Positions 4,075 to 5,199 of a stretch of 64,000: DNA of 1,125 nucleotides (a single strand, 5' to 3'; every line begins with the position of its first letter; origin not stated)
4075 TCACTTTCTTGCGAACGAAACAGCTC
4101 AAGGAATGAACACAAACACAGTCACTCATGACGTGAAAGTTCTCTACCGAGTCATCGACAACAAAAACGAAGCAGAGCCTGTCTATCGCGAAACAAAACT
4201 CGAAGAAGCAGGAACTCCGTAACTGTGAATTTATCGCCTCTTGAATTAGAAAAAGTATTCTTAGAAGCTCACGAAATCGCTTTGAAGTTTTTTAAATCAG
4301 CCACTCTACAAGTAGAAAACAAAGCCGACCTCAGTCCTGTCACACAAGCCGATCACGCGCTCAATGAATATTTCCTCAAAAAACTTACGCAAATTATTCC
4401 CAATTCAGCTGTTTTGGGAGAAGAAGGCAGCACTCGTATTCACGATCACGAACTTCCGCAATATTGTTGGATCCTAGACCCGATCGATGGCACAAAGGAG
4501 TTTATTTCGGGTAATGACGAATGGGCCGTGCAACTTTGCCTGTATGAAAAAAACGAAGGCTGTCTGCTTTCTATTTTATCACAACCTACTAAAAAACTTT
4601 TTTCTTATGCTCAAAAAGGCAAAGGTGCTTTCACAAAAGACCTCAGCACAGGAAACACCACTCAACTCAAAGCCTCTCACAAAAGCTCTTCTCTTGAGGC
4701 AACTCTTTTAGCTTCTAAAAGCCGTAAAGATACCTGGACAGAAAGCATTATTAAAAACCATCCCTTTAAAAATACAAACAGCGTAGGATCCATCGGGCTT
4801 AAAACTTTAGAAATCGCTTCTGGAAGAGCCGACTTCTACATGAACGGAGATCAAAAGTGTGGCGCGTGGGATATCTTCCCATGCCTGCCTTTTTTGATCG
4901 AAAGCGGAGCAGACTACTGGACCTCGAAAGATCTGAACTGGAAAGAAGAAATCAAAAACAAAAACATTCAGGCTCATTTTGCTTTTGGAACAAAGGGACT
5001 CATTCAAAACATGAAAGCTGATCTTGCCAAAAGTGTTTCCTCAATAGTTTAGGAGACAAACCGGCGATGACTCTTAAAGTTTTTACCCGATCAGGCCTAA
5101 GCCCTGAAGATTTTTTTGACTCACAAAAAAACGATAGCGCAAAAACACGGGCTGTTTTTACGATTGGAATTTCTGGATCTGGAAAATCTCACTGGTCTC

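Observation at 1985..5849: Candidate RNA end-healing operon: 2H cyclic phosphodiesterase fusion + CysQ-type 3'-phosphatase + PNK-like 5'-kinase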

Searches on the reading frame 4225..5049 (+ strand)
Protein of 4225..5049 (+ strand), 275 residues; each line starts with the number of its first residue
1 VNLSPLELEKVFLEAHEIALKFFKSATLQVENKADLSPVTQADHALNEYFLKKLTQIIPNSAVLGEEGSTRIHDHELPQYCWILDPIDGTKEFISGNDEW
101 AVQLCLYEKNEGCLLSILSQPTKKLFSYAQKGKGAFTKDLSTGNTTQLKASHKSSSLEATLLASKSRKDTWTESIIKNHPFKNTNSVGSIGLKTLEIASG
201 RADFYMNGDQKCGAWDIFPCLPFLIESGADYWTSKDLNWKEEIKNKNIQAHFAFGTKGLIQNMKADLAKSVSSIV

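Call 3: search_protein_families(library=pfam, proteins=[window:4225-5049:+], max_evalue=1)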
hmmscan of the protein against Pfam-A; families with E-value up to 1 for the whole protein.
window:4225-5049:+ (275 aa): 1 family
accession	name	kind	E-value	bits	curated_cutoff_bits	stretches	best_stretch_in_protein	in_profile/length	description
PF00459.30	Inositol_P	-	4.8e-38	131.6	27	1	15-231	16-235/271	Inositol monophosphatase family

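Call 4: search_protein_families(library=ncbifam, proteins=[window:4225-5049:+], max_evalue=1)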
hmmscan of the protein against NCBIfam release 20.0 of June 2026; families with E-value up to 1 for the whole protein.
window:4225-5049:+ (275 aa): 7 families
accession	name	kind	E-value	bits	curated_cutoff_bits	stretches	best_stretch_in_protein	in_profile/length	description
TIGR01331.1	bisphos_cysQ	equivalog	5.2e-32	111.4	228.8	1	8-229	5-222/250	3'(2'),5'-bisphosphate nucleotidase CysQ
TIGR02067.1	his_9_HisN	equivalog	5.3e-30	104.7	275.15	1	14-229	11-219/252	histidinol-phosphatase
NF008182.0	PRK10931.1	equivalog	8.3e-23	80.7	379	1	24-239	22-230/246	3'(2'),5'-bisphosphate nucleotidase CysQ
NF009321.0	PRK12676.1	equivalog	4.9e-12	45.5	264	1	25-217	30-212/264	bifunctional fructose-bisphosphatase/inositol-phosphate phosphatase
TIGR01330.1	bisphos_HAL2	equivalog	5.8e-12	45.1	267.05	2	81-131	136-184/359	3'(2'),5'-bisphosphate nucleotidase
NF010678.0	PRK14076.1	equivalog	9.6e-09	34.6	493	1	31-230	34-247/570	bifunctional NADP phosphatase/NAD kinase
NF008027.1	PRK10757.1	equivalog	3.1e-08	32.9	332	1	25-270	26-264/267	inositol-1-monophosphatase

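Call 7: search_solved_structures(query=window:4225-5049:+, max_evalue=0.001, show_alignments=1)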
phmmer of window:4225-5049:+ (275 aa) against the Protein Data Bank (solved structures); distinct sequences matched with E-value up to 0.001: 34.
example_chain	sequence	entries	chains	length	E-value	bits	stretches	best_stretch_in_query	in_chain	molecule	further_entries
5eq7_A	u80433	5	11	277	3.4e-15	59.5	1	14-126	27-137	Inositol monophosphatase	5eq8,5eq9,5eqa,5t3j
5yht_A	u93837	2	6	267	8.1e-14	55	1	15-151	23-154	Histidinol-phosphatase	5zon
3b8b_A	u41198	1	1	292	5.3e-13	52.3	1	17-206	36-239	CysQ, sulfite synthesis pathway protein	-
4g61_A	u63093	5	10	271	1.5e-12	50.8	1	36-218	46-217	Inositol monophosphatase family protein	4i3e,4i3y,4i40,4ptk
3qmf_A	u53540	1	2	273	1.5e-12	50.8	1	36-218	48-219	Inositol monophosphatase family protein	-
3ryd_A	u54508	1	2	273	1.5e-12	50.8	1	36-218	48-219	Inositol monophosphatase family protein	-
5eyg_A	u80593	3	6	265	2.6e-12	50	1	36-218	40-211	Inositol monophosphatase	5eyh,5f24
2p3n_A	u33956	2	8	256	7.2e-12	48.6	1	30-229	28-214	Inositol-1-monophosphatase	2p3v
4n81_A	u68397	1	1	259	3.8e-11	46.2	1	17-123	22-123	Inositol monophosphatase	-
5i3s_A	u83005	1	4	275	4e-11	46.2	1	18-226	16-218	Inositol monophosphatase family protein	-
3t0j_A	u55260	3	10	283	4.3e-11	46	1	18-226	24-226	Inositol monophosphatase family protein | Inositol monophosphatase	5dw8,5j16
9j90_B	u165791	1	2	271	1.5e-10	44.3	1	28-152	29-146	Nus factor SuhB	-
8wdq_A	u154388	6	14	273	1.5e-10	44.3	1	28-152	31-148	Nus factor SuhB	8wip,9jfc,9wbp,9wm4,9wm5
2pcr_A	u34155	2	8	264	5.3e-09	39.2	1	21-231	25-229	Inositol-1-monophosphatase | Fructose-1,6-bisphosphatase/inositol-1-monophosphatase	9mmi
5djf_A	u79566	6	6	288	6.4e-09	38.9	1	42-211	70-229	3'-phosphoadenosine 5'-phosphate phosphatase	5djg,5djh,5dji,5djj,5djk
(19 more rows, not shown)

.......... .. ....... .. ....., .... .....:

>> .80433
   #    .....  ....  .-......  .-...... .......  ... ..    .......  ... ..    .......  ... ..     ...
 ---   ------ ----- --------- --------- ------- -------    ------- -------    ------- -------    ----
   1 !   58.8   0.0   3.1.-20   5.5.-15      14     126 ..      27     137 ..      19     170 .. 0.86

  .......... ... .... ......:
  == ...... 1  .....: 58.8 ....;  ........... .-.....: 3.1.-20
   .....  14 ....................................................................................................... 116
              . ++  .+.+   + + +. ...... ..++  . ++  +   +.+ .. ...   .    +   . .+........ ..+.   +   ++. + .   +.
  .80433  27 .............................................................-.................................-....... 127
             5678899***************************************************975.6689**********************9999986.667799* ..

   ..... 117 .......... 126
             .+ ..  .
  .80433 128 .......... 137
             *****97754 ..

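Call 91: search_protein_families(library=padloc, proteins=[window:4225-5049:+], max_evalue=0.01)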
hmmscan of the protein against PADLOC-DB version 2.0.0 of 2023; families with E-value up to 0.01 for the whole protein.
window:4225-5049:+ (275 aa): 0 families
